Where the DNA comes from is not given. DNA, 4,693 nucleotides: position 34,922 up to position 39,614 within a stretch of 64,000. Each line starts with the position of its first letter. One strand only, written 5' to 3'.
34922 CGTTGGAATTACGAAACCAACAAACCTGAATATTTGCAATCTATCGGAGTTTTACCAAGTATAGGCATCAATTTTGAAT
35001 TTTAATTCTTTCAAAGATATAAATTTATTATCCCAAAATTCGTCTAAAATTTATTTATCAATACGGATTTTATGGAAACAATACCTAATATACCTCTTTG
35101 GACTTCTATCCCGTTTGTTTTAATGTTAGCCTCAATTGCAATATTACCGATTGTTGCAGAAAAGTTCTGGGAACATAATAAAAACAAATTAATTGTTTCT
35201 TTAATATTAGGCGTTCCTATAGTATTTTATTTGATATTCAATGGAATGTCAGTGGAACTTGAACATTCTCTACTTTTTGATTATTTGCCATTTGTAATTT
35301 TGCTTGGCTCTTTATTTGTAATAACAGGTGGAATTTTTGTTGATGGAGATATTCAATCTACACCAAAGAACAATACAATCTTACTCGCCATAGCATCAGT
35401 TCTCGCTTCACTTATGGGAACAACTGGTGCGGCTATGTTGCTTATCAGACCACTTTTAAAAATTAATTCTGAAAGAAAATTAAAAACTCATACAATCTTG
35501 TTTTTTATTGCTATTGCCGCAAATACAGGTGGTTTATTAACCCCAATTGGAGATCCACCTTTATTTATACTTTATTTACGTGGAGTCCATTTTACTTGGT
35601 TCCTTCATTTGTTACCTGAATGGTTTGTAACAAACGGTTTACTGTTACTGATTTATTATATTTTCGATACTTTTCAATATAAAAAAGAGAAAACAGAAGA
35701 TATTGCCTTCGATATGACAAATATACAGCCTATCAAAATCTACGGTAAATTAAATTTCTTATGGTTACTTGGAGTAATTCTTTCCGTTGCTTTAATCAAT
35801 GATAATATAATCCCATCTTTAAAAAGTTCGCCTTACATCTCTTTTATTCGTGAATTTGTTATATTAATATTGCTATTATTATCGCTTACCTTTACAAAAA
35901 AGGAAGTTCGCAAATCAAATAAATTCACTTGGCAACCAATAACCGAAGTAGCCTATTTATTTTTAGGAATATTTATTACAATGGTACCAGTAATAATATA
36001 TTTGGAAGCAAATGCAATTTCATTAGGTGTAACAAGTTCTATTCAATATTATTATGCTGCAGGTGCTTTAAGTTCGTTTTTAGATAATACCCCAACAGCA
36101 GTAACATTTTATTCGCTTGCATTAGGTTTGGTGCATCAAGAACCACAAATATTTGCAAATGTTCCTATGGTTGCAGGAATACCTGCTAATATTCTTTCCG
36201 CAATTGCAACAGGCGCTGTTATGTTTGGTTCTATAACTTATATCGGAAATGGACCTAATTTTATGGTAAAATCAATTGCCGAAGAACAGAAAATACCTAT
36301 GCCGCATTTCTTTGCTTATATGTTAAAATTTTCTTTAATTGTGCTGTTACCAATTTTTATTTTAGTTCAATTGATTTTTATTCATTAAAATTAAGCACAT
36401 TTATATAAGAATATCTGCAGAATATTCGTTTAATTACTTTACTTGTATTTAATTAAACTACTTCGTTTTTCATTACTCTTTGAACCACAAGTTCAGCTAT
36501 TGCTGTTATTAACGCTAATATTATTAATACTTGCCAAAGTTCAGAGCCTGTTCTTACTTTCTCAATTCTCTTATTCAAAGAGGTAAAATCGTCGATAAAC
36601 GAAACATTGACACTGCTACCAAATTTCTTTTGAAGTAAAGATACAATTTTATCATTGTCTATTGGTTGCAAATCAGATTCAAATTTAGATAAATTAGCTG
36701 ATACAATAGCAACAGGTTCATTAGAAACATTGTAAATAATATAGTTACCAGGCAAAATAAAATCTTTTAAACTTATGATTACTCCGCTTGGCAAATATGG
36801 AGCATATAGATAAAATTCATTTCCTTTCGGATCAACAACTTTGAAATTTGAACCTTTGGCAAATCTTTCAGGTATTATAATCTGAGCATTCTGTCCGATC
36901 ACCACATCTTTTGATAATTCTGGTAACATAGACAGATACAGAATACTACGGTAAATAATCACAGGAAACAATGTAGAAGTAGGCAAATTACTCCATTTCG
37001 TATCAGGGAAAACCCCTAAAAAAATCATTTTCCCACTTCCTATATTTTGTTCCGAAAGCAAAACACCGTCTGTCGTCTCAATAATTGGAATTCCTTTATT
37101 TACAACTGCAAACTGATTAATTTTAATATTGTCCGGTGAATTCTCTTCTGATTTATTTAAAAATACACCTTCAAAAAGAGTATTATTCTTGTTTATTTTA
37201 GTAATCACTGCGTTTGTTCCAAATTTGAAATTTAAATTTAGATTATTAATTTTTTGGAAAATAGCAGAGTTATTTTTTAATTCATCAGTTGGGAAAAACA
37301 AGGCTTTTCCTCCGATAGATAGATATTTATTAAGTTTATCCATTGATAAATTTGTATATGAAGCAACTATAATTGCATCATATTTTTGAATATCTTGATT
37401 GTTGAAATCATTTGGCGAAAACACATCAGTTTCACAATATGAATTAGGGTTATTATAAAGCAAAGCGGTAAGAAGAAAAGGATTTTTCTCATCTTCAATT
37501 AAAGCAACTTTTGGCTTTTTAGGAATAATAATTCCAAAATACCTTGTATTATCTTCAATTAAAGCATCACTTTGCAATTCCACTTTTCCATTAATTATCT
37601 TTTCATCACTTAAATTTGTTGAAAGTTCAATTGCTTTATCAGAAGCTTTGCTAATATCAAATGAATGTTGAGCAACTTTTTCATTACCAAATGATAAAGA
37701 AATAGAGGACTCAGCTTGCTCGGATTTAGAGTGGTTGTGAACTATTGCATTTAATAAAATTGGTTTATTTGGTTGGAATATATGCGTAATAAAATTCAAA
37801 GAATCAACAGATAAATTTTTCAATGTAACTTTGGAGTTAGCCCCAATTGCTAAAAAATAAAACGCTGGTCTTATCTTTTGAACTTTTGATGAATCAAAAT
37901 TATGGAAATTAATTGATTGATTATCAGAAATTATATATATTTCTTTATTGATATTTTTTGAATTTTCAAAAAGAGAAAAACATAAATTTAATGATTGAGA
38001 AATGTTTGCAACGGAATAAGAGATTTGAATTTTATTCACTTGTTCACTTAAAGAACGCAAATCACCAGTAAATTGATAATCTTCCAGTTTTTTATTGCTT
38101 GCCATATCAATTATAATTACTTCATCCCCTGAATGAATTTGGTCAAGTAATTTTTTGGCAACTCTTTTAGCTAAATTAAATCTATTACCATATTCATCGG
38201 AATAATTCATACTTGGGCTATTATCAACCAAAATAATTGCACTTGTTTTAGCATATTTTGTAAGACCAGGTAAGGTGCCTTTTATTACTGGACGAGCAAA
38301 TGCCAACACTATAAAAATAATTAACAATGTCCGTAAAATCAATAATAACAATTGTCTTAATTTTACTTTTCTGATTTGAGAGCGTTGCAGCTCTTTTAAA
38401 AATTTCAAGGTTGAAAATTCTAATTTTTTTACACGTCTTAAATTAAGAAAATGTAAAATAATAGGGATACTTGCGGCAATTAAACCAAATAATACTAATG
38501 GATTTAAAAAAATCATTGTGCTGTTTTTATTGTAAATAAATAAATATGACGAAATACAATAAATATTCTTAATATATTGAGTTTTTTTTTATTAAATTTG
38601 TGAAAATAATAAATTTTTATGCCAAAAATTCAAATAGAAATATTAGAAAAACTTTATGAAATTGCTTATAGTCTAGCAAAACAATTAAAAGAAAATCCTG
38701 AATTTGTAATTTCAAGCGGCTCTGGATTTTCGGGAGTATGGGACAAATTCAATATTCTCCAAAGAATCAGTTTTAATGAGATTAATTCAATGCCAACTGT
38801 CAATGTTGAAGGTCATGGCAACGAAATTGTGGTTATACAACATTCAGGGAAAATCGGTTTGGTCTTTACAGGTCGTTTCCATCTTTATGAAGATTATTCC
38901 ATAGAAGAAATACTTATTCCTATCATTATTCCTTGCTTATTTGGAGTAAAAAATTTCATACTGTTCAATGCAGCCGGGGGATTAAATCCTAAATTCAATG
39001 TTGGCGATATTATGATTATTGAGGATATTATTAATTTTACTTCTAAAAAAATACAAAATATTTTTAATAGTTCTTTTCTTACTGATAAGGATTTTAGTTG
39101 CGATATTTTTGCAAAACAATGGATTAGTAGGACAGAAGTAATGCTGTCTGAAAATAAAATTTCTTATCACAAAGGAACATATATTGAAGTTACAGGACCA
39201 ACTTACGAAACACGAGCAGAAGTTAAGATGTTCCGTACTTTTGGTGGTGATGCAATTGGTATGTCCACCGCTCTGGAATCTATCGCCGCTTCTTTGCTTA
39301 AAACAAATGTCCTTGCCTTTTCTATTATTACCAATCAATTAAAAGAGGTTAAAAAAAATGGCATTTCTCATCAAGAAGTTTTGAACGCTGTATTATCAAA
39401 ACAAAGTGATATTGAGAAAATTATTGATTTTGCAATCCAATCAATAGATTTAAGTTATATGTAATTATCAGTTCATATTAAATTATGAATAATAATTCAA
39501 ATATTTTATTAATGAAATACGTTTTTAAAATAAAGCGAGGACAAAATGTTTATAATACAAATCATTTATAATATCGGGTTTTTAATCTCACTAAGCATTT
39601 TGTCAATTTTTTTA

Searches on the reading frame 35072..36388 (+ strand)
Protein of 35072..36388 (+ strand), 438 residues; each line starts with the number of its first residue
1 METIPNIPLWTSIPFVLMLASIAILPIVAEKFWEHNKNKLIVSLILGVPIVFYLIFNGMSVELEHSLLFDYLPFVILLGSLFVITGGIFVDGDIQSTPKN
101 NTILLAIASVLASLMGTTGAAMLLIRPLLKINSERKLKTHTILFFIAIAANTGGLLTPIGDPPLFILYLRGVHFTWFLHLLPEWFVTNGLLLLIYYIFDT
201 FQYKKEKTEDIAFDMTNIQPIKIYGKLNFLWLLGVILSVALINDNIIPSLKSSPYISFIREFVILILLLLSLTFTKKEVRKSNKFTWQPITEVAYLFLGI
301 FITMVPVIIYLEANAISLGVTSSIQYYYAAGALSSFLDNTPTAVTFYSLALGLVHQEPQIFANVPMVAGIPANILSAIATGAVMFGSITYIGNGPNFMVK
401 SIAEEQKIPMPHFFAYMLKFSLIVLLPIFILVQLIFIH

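Call 8: search_protein_families(library=pfam, proteins=[window:35072-36388:+], max_evalue=0.001)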
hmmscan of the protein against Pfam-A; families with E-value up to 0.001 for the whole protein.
window:35072-36388:+ (438 aa): 2 families
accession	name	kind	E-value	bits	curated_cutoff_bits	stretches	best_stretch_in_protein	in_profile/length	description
PF16980.11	CitMHS_2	-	9.5e-146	486.4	25.7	1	6-436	3-447/448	Putative citrate transport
PF03600.22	CitMHS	-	7.9e-12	45.4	31.9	2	103-358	82-322/336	Citrate transporter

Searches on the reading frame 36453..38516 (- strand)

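Call 76: search_protein_families(library=pfam, proteins=[window:36453-38516:-], max_evalue=0.001)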
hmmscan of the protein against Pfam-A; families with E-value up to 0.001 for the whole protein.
window:36453-38516:- (687 aa): 2 families
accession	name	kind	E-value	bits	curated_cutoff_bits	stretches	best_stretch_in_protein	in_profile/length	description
PF07584.16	BatA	-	3.4e-19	69.5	25.9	1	1-76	1-77/77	Aerotolerance regulator N-terminal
PF13519.12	VWA_2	-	9.5e-12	45.9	27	1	94-199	2-106/107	von Willebrand factor type A domain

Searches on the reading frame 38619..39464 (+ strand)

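Call 9: search_protein_families(library=pfam, proteins=[window:38619-39464:+], max_evalue=0.001)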
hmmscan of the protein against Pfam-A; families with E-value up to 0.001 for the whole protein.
window:38619-39464:+ (281 aa): 1 family
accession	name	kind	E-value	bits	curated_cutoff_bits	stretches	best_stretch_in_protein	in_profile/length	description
PF01048.26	PNP_UDP_1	-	2.9e-31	109.1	25.1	1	63-269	28-228/233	Phosphorylase superfamily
